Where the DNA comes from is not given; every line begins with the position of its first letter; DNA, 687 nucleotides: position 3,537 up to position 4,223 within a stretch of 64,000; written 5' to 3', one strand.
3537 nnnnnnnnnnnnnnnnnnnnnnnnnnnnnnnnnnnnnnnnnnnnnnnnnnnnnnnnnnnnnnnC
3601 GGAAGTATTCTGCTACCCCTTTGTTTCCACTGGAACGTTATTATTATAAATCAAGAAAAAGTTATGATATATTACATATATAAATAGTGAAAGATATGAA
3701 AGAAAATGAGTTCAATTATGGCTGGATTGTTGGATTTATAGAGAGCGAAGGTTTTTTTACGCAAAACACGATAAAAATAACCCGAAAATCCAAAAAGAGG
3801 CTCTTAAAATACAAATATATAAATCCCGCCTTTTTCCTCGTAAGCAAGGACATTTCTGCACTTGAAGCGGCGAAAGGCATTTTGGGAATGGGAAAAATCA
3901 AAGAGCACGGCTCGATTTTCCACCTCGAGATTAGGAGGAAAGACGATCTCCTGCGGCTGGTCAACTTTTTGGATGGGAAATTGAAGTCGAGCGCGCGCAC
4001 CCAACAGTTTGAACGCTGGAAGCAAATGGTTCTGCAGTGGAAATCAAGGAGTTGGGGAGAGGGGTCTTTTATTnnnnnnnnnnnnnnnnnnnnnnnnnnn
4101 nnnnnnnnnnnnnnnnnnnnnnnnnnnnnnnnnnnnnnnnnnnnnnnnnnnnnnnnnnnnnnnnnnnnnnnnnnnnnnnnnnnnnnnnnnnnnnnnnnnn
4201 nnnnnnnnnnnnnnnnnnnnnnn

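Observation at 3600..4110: Stand-alone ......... homing endonuclease ORF in an AT-rich insert abutting tyrS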

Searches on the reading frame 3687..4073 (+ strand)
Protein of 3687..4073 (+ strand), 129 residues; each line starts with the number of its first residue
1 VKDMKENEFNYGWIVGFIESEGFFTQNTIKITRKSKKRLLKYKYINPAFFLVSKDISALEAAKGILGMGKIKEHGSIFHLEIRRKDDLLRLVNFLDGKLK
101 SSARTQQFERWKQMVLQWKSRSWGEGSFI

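Call 6: search_solved_structures(query=window:3687-4073:+, max_evalue=10, show_alignments=3)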
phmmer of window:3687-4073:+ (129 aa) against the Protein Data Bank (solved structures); distinct sequences matched with E-value up to 10: 40.
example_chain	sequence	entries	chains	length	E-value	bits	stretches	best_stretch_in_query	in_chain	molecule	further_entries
3e54_A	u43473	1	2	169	4.1e-07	33.7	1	5-97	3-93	RRNA intron-encoded endonuclease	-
5gkk_A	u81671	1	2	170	2.3e-06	31.2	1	12-117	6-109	Putative homing endonuclease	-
4yit_A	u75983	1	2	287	3.3e-05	27.5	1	12-109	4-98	Meganuclease I-AabMI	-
3uvf_A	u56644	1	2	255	3.9e-05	27.3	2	8-91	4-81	Intron-encoded DNA endonuclease I-HjeMI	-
5e67_A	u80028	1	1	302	0.00044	23.9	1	8-92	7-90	I-SmaMI LAGLIDADG meganuclease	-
5e63_A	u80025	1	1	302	0.00051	23.7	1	8-92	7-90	I-SmaMI LAGLIDADG meganuclease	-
4z1z_A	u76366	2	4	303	0.00053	23.6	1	7-92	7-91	Meganuclease I-SmaMI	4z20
5e5s_A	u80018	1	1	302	0.00054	23.6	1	8-92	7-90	I-SmaMI LAGLIDADG meganuclease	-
6uvw_A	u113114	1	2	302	0.00058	23.5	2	9-96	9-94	I-OnuI-e-Therm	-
5e5p_A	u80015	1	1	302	0.00063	23.4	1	8-92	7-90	I-SmaMI LAGLIDADG meganuclease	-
5e5o_A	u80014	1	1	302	0.0011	22.6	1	8-92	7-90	I-SmaMI LAGLIDADG endonuclease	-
6uwh_A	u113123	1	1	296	0.0012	22.4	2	13-96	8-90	I-OnuI-e-Therm-hChr11v1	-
6uwg_A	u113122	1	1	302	0.0013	22.4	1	9-96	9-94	I-OnuI-e-Therm-E178D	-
36of_A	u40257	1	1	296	0.0018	21.9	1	13-97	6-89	aHE15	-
4lox_A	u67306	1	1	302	0.0018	21.9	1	9-92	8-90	LAGLIDADG homing endonuclease I-SmaMI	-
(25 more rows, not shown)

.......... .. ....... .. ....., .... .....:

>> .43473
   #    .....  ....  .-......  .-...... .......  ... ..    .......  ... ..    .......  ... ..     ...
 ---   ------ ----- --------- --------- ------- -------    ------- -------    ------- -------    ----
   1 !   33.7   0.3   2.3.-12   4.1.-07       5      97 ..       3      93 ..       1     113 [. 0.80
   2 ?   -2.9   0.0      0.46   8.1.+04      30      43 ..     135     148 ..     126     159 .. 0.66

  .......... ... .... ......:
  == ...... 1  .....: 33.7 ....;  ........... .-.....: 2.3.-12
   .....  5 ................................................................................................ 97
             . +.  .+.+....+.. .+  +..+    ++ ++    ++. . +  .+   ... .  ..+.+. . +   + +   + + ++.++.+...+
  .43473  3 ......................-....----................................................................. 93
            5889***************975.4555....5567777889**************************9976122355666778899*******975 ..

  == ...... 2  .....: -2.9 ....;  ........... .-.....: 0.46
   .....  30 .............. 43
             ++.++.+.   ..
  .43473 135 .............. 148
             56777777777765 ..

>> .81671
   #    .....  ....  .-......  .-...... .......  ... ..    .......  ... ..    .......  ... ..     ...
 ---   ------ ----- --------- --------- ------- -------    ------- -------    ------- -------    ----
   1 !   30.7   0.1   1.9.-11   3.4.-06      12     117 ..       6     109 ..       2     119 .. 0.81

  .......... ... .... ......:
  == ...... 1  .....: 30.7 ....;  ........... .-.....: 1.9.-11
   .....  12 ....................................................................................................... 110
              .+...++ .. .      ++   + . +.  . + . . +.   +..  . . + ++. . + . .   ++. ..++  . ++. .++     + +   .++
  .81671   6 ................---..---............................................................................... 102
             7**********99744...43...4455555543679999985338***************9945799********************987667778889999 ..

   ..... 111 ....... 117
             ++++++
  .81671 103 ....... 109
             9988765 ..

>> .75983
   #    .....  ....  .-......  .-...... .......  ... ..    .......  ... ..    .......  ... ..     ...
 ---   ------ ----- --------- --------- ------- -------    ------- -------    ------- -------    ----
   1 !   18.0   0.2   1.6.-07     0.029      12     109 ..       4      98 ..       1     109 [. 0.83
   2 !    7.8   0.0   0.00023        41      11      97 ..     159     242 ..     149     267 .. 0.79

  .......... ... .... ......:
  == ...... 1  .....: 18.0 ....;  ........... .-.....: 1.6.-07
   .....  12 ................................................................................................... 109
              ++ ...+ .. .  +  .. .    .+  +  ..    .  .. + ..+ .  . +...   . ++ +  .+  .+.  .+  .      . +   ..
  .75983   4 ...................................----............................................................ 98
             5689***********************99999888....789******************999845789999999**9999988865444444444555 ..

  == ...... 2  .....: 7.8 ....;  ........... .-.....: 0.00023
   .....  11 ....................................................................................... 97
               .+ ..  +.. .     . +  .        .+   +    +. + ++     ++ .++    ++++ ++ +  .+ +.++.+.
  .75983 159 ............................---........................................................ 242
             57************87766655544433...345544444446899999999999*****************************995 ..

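Call 7: search_protein_families(library=pfam, proteins=[window:3687-4073:+], max_evalue=1)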
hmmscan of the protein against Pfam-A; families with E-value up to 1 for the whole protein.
window:3687-4073:+ (129 aa): 1 family
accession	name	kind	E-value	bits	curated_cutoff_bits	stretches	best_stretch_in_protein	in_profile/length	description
PF00961.24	LAGLIDADG_1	-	6.7e-09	37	23.1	1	14-114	1-101/102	LAGLIDADG endonuclease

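Call 8: search_protein_families(library=ncbifam, proteins=[window:3687-4073:+], max_evalue=1)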
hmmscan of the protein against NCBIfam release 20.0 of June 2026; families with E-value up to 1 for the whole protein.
window:3687-4073:+ (129 aa): 1 family
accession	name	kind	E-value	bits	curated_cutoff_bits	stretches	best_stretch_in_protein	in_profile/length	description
NF006240.0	PRK08376.1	subfamily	0.032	13.1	662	1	7-80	282-357/521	putative monovalent cation/H+ antiporter subunit D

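Call 11: find_homologous_proteins(query=window:3687-4073:+, max_evalue=0.001)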
Query window:3687-4073:+ (129 aa): 30 proteins with E <= 0.001 among 35 candidates.
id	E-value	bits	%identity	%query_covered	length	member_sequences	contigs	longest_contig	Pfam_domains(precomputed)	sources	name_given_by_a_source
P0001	5.2e-77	274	100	98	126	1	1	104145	PF00961.25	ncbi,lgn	-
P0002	4.3e-52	194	69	98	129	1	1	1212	-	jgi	jgi:hypothetical protein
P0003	5.9e-51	190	68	95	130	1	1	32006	PF00961.25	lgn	-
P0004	8.4e-50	186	67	96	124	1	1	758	PF00961.25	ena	-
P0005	5.5e-49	184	66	95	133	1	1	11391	PF00961.25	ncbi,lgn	-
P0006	2.8e-48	181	67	96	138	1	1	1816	PF00961.25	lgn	-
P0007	7.2e-48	180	65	96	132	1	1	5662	-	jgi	jgi:hypothetical protein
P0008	1.1e-46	176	65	96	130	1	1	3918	PF00961.25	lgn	-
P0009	1.7e-43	166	61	96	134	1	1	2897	PF00961.25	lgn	-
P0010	3.3e-42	162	61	95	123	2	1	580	-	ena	-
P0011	4.5e-42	161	66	87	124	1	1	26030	PF00961.25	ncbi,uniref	ncbi:MAG: LAGLIDADG family homing endonuclease [Candidatus Hadarchaeum sp.]|uniref:LAGLIDADG family 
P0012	1.9e-41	159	60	92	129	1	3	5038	PF00961.25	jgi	-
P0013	2.7e-41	159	61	92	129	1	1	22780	PF00961.25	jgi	-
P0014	3.5e-41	158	60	94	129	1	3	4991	PF00961.25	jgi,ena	-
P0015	3.7e-41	158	61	93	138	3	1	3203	PF00961.25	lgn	-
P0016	1.2e-40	157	59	95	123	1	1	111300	-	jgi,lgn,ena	-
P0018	2.1e-40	156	59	94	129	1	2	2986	PF00961.25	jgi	-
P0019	2.4e-40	156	60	94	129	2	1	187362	PF00961.25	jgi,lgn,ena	-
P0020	2.9e-40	155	61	92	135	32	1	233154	PF00961.25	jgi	jgi:hypothetical protein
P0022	6.6e-40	154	57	96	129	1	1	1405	PF00961.25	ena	-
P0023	1.2e-39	153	60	94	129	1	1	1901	PF00961.25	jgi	-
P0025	9.9e-39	150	57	94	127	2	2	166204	PF00961.25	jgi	jgi:hypothetical protein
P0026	2.0e-38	149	58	92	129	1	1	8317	PF00961.25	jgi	jgi:hypothetical protein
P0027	3.8e-38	149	58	95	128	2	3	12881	PF00961.25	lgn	-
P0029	1.6e-31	127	61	78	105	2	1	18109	PF00961.25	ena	-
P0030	3.3e-27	113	56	77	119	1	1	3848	PF00961.25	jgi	jgi:hypothetical protein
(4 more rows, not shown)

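Call 13: find_encoding_contigs(protein=P0003, flank=5000, max_places=3)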
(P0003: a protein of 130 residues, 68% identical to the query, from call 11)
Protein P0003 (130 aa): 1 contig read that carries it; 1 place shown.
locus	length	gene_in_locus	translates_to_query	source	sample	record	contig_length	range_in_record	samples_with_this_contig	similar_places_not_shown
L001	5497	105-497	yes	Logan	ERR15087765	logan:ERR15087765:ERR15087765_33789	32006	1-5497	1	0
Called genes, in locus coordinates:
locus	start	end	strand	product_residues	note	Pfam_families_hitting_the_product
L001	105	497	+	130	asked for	PF00961:LAGLIDADG_1 (weak)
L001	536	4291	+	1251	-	PF00932:LTD (weak), PF25788:Ig_Rha78A_N (faint), PF01835:MG2 (faint)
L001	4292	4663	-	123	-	PF00072:Response_reg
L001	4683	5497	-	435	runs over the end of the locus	-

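Call 14: find_encoding_contigs(protein=P0011, flank=5000, max_places=3)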
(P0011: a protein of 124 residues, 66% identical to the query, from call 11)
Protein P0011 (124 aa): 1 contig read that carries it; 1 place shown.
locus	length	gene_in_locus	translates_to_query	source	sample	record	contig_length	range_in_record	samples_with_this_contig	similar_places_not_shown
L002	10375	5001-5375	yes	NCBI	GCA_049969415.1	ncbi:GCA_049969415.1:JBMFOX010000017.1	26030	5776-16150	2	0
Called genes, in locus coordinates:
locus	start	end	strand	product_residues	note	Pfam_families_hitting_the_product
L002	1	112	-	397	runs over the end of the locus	PF02812:ELFV_dehydrog_N, PF00208:ELFV_dehydrog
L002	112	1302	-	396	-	PF00291:PALP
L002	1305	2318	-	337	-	PF00208:ELFV_dehydrog (weak), PF00742:Homoserine_dh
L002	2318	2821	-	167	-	PF26798:ACT_10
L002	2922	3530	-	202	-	-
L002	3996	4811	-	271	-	-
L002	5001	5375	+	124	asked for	PF00961:LAGLIDADG_1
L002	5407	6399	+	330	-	PF00579:tRNA-synt_1b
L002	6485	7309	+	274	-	PF00142:Fer4_NifH (faint), PF01656:CbiA, PF06564:CBP_BcsQ, PF10609:ParA, PF13614:AAA_31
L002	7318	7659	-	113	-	PF11345:DUF3147 (weak)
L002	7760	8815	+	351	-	PF00535:Glycos_transf_2, PF13641:Glyco_tranf_2_3, PF04138:GtrA_DPMS_TM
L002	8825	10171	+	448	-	PF13231:PMT_2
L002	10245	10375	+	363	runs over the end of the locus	-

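Call 15: find_encoding_contigs(protein=P0020, flank=5000, max_places=3)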
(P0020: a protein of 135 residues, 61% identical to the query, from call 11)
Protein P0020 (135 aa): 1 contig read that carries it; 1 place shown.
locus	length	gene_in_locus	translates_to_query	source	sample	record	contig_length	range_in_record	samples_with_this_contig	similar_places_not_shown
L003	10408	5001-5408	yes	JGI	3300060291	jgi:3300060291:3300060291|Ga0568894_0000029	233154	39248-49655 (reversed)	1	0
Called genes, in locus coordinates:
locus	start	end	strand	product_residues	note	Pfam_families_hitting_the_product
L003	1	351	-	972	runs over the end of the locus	PF00270:DEAD, PF04851:ResIII, PF00271:Helicase_C, PF19306:WHD_Lhr, PF08494:DEAD_assoc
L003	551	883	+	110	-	-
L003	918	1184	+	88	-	-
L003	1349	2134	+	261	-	PF21003:NucS_N, PF01939:NucS_C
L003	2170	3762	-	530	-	PF13483:Lactamase_B_3 (faint), PF12706:Lactamase_B_2, PF07521:RMMBL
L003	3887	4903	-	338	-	PF00579:tRNA-synt_1b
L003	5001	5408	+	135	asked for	PF00961:LAGLIDADG_1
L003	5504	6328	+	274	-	-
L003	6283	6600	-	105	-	-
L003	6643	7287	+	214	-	PF22175:Ogg-HhH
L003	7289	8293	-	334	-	PF08902:DUF1848 (faint), PF04055:Radical_SAM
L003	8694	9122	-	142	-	-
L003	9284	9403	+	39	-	-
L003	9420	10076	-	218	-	PF06695:Sm_multidrug_ex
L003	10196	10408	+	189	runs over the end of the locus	-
